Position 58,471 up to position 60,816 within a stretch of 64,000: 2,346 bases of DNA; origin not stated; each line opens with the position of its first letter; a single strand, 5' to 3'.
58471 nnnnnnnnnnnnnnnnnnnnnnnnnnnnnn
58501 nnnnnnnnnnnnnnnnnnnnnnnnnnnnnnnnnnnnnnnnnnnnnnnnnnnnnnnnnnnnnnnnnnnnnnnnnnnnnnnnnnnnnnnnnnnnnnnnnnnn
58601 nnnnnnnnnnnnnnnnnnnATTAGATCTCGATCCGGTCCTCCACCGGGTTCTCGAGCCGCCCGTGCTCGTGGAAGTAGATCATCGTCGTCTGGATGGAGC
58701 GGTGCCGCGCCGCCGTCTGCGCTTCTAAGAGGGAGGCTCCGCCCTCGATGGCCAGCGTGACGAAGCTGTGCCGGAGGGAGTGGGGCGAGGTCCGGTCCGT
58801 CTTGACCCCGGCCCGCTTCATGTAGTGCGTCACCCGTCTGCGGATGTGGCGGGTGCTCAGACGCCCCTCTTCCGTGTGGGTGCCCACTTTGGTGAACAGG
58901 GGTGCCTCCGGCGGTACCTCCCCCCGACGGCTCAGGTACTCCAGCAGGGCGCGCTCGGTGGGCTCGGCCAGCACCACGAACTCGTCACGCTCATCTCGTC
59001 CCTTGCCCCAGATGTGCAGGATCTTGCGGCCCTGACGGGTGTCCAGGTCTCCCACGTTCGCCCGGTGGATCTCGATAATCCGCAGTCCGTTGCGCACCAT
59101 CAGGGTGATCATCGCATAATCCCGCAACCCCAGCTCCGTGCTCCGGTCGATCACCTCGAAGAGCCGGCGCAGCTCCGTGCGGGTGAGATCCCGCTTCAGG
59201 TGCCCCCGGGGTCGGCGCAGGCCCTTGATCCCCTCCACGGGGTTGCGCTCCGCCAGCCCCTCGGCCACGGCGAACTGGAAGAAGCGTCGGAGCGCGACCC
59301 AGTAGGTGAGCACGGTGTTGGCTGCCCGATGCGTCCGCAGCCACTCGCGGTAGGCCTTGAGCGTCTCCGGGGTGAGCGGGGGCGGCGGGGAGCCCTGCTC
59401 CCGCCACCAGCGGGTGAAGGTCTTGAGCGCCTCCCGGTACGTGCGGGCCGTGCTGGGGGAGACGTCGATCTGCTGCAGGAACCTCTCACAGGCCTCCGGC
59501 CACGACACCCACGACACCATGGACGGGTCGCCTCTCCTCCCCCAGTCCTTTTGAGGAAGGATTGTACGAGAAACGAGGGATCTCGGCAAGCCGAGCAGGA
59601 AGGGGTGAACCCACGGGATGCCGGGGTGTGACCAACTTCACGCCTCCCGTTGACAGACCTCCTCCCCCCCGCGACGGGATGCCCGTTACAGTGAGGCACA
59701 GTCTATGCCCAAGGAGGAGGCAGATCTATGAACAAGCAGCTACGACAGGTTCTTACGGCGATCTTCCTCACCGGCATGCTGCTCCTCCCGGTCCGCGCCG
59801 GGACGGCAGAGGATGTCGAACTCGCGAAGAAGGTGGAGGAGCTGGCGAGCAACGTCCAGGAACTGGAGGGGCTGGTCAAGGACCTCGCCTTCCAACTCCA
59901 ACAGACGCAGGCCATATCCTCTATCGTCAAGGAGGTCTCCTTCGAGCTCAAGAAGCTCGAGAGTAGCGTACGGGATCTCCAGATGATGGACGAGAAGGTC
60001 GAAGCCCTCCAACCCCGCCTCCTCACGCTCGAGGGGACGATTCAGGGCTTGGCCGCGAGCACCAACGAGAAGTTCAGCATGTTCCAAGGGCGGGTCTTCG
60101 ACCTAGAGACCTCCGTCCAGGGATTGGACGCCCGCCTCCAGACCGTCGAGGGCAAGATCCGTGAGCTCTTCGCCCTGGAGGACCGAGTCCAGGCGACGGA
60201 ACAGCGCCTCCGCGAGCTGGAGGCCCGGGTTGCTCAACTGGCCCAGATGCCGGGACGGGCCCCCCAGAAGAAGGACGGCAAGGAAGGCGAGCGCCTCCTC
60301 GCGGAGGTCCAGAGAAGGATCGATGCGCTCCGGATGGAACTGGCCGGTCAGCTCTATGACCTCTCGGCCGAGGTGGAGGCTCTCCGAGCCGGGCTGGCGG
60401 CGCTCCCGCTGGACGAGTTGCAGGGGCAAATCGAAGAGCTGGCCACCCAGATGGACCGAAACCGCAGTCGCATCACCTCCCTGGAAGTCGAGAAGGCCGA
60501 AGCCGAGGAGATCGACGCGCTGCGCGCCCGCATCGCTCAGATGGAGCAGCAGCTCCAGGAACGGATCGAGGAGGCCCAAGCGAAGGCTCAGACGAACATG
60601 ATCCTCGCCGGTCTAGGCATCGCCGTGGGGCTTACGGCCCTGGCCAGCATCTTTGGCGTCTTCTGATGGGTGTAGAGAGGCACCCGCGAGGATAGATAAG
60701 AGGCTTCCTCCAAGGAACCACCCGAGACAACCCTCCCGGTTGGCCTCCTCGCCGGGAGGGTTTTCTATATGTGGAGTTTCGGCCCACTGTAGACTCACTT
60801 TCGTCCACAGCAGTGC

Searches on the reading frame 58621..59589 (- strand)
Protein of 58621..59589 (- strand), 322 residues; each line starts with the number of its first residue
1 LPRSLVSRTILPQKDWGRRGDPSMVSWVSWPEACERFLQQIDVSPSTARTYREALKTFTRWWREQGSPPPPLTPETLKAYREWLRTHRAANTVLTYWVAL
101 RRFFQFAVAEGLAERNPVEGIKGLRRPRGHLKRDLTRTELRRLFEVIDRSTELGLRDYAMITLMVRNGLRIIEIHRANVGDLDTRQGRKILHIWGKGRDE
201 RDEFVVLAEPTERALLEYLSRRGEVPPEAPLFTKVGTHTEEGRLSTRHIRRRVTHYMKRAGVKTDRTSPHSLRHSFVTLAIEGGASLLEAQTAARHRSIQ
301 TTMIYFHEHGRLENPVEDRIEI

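Call 6: search_protein_families(library=pfam, proteins=[window:58621-59589:-], max_evalue=1)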
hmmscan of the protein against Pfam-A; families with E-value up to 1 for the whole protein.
window:58621-59589:- (322 aa): 4 families
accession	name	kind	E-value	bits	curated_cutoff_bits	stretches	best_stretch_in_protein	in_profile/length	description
PF00589.27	Phage_integrase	-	1.1e-25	90.8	27.1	1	135-308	3-168/172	Phage integrase family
PF02899.23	Phage_int_SAM_1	-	3e-11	43.9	22.3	1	42-111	13-83/83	Phage integrase, N-terminal SAM-like domain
PF13102.12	Phage_int_SAM_5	-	1.7e-09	38.4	22.3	1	42-118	14-93/98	Phage integrase SAM-like domain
PF13495.12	Phage_int_SAM_4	-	6.2e-06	27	27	1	35-105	6-76/85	Phage integrase, N-terminal SAM-like domain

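Call 7: search_protein_families(library=ncbifam, proteins=[window:58621-59589:-], max_evalue=1)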
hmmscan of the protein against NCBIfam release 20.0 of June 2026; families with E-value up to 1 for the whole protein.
window:58621-59589:- (322 aa): 11 families
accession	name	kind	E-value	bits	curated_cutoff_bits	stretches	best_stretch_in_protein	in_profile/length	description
TIGR02224.1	recomb_XerC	equivalog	1.3e-40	139.6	335.15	1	41-307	11-276/295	tyrosine recombinase XerC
NF001399.0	PRK00283.1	subfamily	1.5e-40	139.3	279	1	40-307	19-282/300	tyrosine recombinase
TIGR02225.1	recomb_XerD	equivalog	2.4e-39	135.4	329.6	1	41-307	11-273/290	site-specific tyrosine recombinase XerD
NF040815.2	recomb_XerA_Arch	equivalog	6e-37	127.6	220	1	38-307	7-253/263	site-specific tyrosine recombinase/integron integrase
NF002331.0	PRK01287.1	subfamily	3.3e-22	79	371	1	38-306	37-310/365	site-specific tyrosine recombinase XerC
NF003462.0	PRK05084.1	equivalog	6.4e-18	64.6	267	1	156-309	196-345/360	tyrosine recombinase XerS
TIGR02249.1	integrase_gron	subfamily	3.7e-16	59.4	265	2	244-315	237-307/315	integron integrase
NF011946.0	PRK15417.1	equivalog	4.6e-09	35.9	435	2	250-307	258-314/337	integron integrase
NF007371.0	PRK09871.1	subfamily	4.3e-06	26.4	222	1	133-305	5-171/198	tyrosine-type DNA invertase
NF007370.0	PRK09870.1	subfamily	2.4e-05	24.1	221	1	133-306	11-177/200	tyrosine-type DNA invertase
NF040693.1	recomb_GmtY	equivalog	0.00013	21.4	340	1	218-307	339-431/441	gamma-mobile-trio recombinase GmtY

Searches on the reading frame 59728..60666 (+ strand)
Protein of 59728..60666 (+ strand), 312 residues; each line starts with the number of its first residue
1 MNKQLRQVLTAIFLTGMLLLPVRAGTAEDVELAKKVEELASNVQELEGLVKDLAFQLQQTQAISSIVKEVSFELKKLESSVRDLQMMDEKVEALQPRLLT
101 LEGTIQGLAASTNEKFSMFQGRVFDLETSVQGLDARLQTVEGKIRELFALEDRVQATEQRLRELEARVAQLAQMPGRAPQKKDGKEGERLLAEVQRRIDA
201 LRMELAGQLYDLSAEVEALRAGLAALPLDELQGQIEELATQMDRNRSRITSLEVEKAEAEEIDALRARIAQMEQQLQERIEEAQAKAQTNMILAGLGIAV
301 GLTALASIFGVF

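Call 6: search_protein_families(library=pfam, proteins=[window:59728-60666:+], max_evalue=1)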
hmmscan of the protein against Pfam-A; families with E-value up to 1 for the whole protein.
window:59728-60666:+ (312 aa): 43 families (the best 25 are shown)
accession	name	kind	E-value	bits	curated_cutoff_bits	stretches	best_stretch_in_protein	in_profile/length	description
PF23991.1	DUF7310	-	9e-08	32.9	40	2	147-171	32-56/83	Coiled-coil region of unknown function (DUF7310)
PF04513.17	Baculo_PEP_C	-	1.6e-05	25.4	38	2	202-285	8-92/140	Baculovirus polyhedron envelope protein, PEP, C terminus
PF05531.17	NPV_P10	-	1.9e-05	25.5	29.8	3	34-86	11-63/75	Nucleopolyhedrovirus P10 protein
PF10046.14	BLOC1_2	-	8.4e-05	23.3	33.4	1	121-173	34-86/96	Biogenesis of lysosome-related organelles complex-1 subunit 2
PF14712.11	Snapin_Pallidin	-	0.00033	21.5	29.6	1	31-101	17-88/89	Snapin/Pallidin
PF07889.17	DUF1664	-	0.00059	20.3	34.6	1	33-103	51-122/124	Protein of unknown function (DUF1664)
PF05557.18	MAD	-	0.0011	17.8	30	2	25-165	130-265/661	Mitotic checkpoint protein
PF04508.17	Pox_A_type_inc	-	0.0042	17.3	21.4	1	260-278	1-19/23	Viral A-type inclusion protein repeat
PF10805.13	DUF2730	-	0.0059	17.1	24.9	1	142-205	30-86/102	Protein of unknown function (DUF2730)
PF06160.17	EzrA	-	0.0086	14.9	39.6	0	188-287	207-302/557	Septation ring formation regulator, EzrA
PF06825.17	HSBP1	-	0.0089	16.3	28.6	0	188-220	8-40/51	Heat shock factor binding protein 1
PF07544.18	Med9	-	0.015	15.8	26.9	1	122-173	20-71/80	RNA polymerase II transcription mediator complex subunit 9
PF08702.15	Fib_alpha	-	0.026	15.1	29.9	1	78-172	30-129/143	Fibrinogen alpha/beta chain family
PF06009.19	Laminin_II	-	0.029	14.8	33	1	84-167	12-98/138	Laminin Domain II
PF21342.2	SoxA-TsdA_cyt-c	-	0.034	14.6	27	0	222-271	31-81/88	SoxA/TsdA, cytochrome c domain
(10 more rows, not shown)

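Call 7: search_protein_families(library=ncbifam, proteins=[window:59728-60666:+], max_evalue=1)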
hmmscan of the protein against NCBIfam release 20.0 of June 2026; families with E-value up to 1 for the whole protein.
window:59728-60666:+ (312 aa): 31 families (the best 25 are shown)
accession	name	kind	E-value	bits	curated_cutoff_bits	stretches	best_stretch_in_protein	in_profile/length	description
NF047515.1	SpiroCoCo_C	equivalog_domain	1.5e-12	47.3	125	2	31-173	39-180/313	SpiroCoCo family coiled-coil protein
NF045487.1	ASRP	equivalog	5.2e-09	35.2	300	2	125-287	129-272/593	archaea-specific SMC-related protein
NF003034.1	PRK03918.1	equivalog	3.4e-08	32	700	2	31-171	218-364/878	DNA double-strand break repair ATPase Rad50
NF033928.1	alph_xenorhab_A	subfamily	6.4e-08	32.3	125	2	167-311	104-231/339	alpha-xenorhabdolysin family binary toxin subunit A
TIGR02168.1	SMC_prok_B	equivalog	1.5e-07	29.6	567.35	1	28-277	275-521/1181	chromosome segregation protein SMC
TIGR02169.1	SMC_prok_A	equivalog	5.9e-07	27.6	729.4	1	34-287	696-959/1165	chromosome segregation protein SMC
NF041034.1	Rad50_Sulf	equivalog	7.7e-06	24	1000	1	31-278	458-715/872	DNA double-strand break repair ATPase Rad50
NF042955.1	Ppl_antiphage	equivalog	1.6e-05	23.1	1000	1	79-280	400-596/882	anti-phage protein Ppl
TIGR04523.1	Mplasa_alph_rch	subfamily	2.4e-05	22.5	270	1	31-287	156-411/745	helix-rich protein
NF047516.1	LA_3659_fam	equivalog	4.1e-05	23.3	36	3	107-181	37-111/221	LA_3659 family protein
NF047514.1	SpiroCoCo_N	equivalog_domain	4.1e-05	23.3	75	3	107-181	37-111/221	SpiroCoCo family coiled-coil protein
TIGR04211.1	SH3_and_anchor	equivalog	7.3e-05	22.5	65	3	32-114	71-157/198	TIGR04211 family SH3 domain-containing protein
NF058648.1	ECF_sub_HI1622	equivalog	0.00057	19.9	100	1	226-307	92-174/180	NikL family nickel/cobalt ECF transporter subunit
NF045622.1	Npun_F5560_fam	hypoth_equivalog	0.001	19.1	125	3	58-141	51-138/156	Npun_F5560 family protein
NF002244.0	PRK01156.1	equivalog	0.003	15.7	847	1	32-171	585-721/895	DNA double-strand break repair ATPase Rad50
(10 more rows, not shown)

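Call 29: find_homologous_proteins(query=window:59728-60666:+)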
Query window:59728-60666:+ (312 aa): 30 proteins with E <= 0.001 among 8000 candidates.
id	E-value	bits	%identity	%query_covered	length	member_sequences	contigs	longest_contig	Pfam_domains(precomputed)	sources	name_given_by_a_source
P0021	3.0e-179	612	100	100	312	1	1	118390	PF04513.18,PF10805.15,PF23991.2,PF27558.1,PF05531.18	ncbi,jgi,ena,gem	-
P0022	7.5e-127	440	72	100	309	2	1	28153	PF04513.18,PF28217.1,PF10805.15,PF23991.2,PF05531.18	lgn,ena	-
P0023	1.2e-126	440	75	100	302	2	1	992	PF04513.18,PF10046.15,PF10805.15,PF23991.2,PF27558.1,PF28422.1,PF06160.18,PF05531.18,PF24161.2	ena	-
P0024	4.5e-126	438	75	100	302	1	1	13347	PF04513.18,PF10046.15,PF10805.15,PF23991.2,PF05531.18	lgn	-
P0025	1.1e-120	420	71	100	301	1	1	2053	PF04513.18,PF10046.15,PF10805.15,PF23991.2,PF28422.1,PF05531.18,PF05557.19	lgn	-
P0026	1.7e-120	420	71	100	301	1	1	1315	PF04513.18,PF10046.15,PF10805.15,PF23991.2,PF05531.18,PF05557.19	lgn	-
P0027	9.7e-117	407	71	100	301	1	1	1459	PF27241.1,PF04513.18,PF10046.15,PF10805.15,PF06810.18,PF23991.2,PF19220.7,PF05531.18,PF10473.15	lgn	-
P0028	2.8e-101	357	61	100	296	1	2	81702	PF04513.18,PF08614.17,PF10046.15,PF10805.15,PF23991.2,PF28422.1,PF15188.12,PF06160.18,PF05531.18,PF14712.12,PF16326.11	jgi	jgi:DNA repair exonuclease SbcCD ATPase subunit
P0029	3.1e-100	353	61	100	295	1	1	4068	PF08614.17,PF10046.15,PF10805.15,PF23991.2,PF28422.1,PF15188.12,PF05531.18,PF14712.12,PF16326.11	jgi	jgi:DNA repair exonuclease SbcCD ATPase subunit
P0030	8.1e-99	349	59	100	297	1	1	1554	PF04513.18,PF10046.15,PF10805.15,PF23991.2,PF28422.1,PF06160.18,PF05531.18,PF14712.12,PF16326.11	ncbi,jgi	-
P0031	8.0e-97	342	59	100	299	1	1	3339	PF16526.11,PF04513.18,PF10046.15,PF10805.15,PF06103.17,PF23991.2,PF28422.1,PF05531.18,PF14712.12,PF16326.11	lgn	-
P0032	1.7e-71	259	51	98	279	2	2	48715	PF10046.15,PF10805.15,PF23991.2,PF05531.18,PF14712.12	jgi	-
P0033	9.6e-71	257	49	100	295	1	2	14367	PF16331.11,PF13851.12,PF04513.18,PF10046.15,PF28002.1,PF05531.18,PF16326.11,PF04899.18,PF16526.11,PF10805.15,PF24073.2,PF23991.2,PF27558.1,PF06160.18,PF14712.12,PF04977.21,PF08702.16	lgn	-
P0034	9.7e-71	257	53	97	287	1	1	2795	PF16526.11,PF08653.16,PF04513.18,PF10046.15,PF10805.15,PF06825.18,PF23991.2,PF07889.18,PF05531.18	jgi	-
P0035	1.2e-68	250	50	100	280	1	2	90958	PF10046.15,PF10805.15,PF23991.2,PF05531.18,PF16326.11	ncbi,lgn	-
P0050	2.9e-15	75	36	46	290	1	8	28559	PF08614.17,PF06667.18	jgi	jgi:chromosome segregation ATPase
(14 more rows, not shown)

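Call 36: find_encoding_contigs(protein=window:59728-60666:+, flank=10000, max_places=4)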
Protein window:59728-60666:+ (312 aa): 1 contig read that carries it; 1 place shown.
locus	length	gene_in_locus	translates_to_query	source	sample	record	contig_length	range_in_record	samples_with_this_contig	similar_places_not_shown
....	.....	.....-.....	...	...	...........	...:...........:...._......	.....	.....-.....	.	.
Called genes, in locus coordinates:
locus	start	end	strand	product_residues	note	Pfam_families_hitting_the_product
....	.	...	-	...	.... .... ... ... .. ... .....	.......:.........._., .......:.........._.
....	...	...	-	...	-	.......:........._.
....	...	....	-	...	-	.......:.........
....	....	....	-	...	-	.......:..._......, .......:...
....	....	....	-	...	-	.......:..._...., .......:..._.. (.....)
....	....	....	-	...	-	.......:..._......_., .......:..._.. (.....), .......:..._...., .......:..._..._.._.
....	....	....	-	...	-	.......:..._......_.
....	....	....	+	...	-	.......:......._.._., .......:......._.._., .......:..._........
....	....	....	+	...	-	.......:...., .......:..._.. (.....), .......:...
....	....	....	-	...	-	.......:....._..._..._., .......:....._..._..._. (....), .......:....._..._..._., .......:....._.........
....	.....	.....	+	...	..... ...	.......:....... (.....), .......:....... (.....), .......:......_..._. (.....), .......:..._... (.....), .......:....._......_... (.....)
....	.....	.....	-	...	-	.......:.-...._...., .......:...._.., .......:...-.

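Call 45: find_encoding_contigs(protein=P0050, flank=8000, max_places=3)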
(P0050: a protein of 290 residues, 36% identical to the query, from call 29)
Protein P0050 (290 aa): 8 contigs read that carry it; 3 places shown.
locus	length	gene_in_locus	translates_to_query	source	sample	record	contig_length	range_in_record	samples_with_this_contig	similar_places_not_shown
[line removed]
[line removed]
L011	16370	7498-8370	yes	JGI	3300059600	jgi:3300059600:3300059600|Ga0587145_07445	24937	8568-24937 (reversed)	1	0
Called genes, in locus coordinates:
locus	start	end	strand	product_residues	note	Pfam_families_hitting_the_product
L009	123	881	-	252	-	PF20772:TACO1_YebC_N, PF01709:Transcrip_reg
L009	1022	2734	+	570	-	PF00528:BPD_transp_1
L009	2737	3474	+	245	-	PF00005:ABC_tran, PF13304:AAA_21 (faint)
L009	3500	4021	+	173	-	PF09821:AAA_assoc_C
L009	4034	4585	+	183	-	PF22769:DCD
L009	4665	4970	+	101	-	PF02699:YajC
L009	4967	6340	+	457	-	PF21760:SecD_1st, PF22599:SecDF_P1_head, PF03176:MMPL (weak), PF00873:ACR_tran, PF02355:SecD_SecF_C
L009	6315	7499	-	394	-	PF00817:IMS, PF11798:IMS_HHH, PF21999:IMS_HHH_1, PF11799:IMS_C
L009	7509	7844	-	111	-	PF01588:tRNA_bind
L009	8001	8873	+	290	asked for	PF06667:PspB (faint), PF08614:ATG16 (faint)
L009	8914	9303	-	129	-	PF01042:Ribonuc_L-PSP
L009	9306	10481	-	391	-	PF00155:Aminotran_1_2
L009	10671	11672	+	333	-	PF01073:3Beta_HSD, PF01370:Epimerase, PF02719:Polysacc_synt_2, PF04321:RmlD_sub_bind, PF16363:GDP_Man_Dehyd, PF07993:NAD_binding_4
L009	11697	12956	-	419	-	PF18911:PKD_4, PF00801:PKD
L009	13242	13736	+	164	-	PF01281:Ribosomal_L9_N, PF03948:Ribosomal_L9_C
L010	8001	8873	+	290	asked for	PF06667:PspB (faint), PF08614:ATG16 (faint)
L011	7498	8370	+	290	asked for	PF06667:PspB (faint), PF08614:ATG16 (faint)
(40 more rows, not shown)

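Call 62: search_protein_families(library=pfam, proteins=[P0050], max_evalue=0.001)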
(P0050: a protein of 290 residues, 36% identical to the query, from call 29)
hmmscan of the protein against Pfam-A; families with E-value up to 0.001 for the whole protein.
P0050 (290 aa): 8 families
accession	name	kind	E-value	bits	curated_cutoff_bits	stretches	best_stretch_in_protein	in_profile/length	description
PF08614.16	ATG16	-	6.7e-07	30.1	33.7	0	135-199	90-154/200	Autophagy protein 16 (ATG16)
PF06667.17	PspB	-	7.4e-07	29.6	25.6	1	164-195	37-68/73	Phage shock protein B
PF04513.17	Baculo_PEP_C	-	4.9e-05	23.8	38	0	57-164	17-116/140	Baculovirus polyhedron envelope protein, PEP, C terminus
PF08954.16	Trimer_CC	-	0.00019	21.4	27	0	141-158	34-51/52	Trimerisation motif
PF23991.1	DUF7310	-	0.00021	22.1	40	0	180-231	1-53/83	Coiled-coil region of unknown function (DUF7310)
PF10805.13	DUF2730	-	0.00029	21.3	24.9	0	130-200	30-95/102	Protein of unknown function (DUF2730)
PF25762.1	HAUS1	-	0.00094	19.5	40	1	131-267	98-229/236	HAUS augmin-like complex subunit 1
PF14915.12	CCDC144C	-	0.00097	18.3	35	1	44-140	436-531/534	CCDC144C protein coiled-coil region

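Call 95: predict_structure(alignment_id=A2)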
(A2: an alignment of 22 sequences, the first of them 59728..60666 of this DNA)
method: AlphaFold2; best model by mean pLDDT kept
length: 312 residues; sequences in the alignment: 22
mean_pLDDT: 53.8   pTM: 0.28
mean pLDDT of the five models: 53.8, 50.6, 46.6, 44.1, 41.7
residues with pLDDT >= 90: 0; 70-90: 23; 50-70: 170; < 50: 119
segments of 3 or more residues with pLDDT < 50: 19-26, 56-71, 73-91, 93-122, 255-257, 283-312
pLDDT, mean of each block of 10 residues (from residue 1): 60 57 42 57 55 50 45 43 41 45 40 44 49 55 56 63 65 55 66 73 67 66 61 64 63 52 59 57 45 37 38 38
secondary structure, 60 per line:
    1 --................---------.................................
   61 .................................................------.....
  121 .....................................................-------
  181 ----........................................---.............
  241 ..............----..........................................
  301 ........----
elements in order: H3-18 H28-109 H116-173 H185-224 H228-254 H259-308

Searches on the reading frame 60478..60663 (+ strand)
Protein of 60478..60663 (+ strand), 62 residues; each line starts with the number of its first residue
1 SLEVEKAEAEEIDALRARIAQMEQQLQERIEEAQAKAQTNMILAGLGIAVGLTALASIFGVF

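Call 19: search_protein_families(library=ncbifam, proteins=[window:60478-60663:+], max_evalue=10)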
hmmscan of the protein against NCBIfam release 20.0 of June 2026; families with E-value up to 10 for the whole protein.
seq(62 aa): 8 families
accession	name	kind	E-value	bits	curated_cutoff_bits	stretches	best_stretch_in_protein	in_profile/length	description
NF058648.1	ECF_sub_HI1622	equivalog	3.1e-05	24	100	1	6-57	123-174/180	NikL family nickel/cobalt ECF transporter subunit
NF033542.1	transpos_IS110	equivalog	0.0012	18.1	140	1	6-58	187-240/343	IS110 family RNA-guided transposase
NF033928.1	alph_xenorhab_A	subfamily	0.0017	17.7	125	1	9-61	180-231/339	alpha-xenorhabdolysin family binary toxin subunit A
NF038305.1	HpsJ_fam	subfamily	0.0087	16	60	1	5-52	170-218/234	HpsJ family protein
NF006719.0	PRK09257.1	subfamily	0.0094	15.1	377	1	9-48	308-347/397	aromatic amino acid transaminase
NF040878.1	SE1561_fam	subfamily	0.043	13.8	40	1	1-25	21-45/46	SE1561 family protein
TIGR03592.1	yidC_oxa1_cterm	subfamily_domain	0.085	12.9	84.3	1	10-58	36-84/191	membrane protein insertase YidC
NF041731.2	transpos_ISH6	equivalog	0.28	9.9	240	1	3-37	299-333/414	ISH6 family transposase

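Call 20: search_protein_families(library=pfam, proteins=[window:60478-60663:+], max_evalue=10)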
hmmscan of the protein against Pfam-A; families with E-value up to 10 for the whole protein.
seq(62 aa): 11 families
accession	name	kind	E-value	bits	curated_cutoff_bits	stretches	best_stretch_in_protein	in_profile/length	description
PF20072.4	DUF6468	-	0.012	16.2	26.9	1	12-36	26-50/76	Domain of unknown function (DUF6468)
PF04508.17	Pox_A_type_inc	-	0.012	15.8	21.4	1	10-28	1-19/23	Viral A-type inclusion protein repeat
PF04678.18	MCU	-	0.017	15.7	30.8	1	3-51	55-102/177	Mitochondrial calcium uniporter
PF13801.11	Metal_resist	-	0.023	15.3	29.2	1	6-37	83-114/125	Heavy-metal resistance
PF02096.25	60KD_IMP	-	0.042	14.3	35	1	10-61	35-86/163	60Kd inner membrane protein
PF20538.3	DUF6753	-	0.051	13.5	27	1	4-61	76-133/217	Family of unknown function (DUF6753)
PF03127.19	GAT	-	0.081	13.6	31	1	7-40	21-55/77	GAT domain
PF04102.17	SlyX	-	0.16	13.1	30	1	9-38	30-59/67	SlyX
PF08663.15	HalX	-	0.31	11.9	23.2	1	7-34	32-59/68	HalX domain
PF18910.5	DUF5665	-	0.38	11.3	27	1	43-60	15-32/56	Domain of unknown function (DUF5665)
PF01304.22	Gas_vesicle_C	-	2.7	8.3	21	0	17-28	18-29/33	Gas vesicles protein GVPc repeated domain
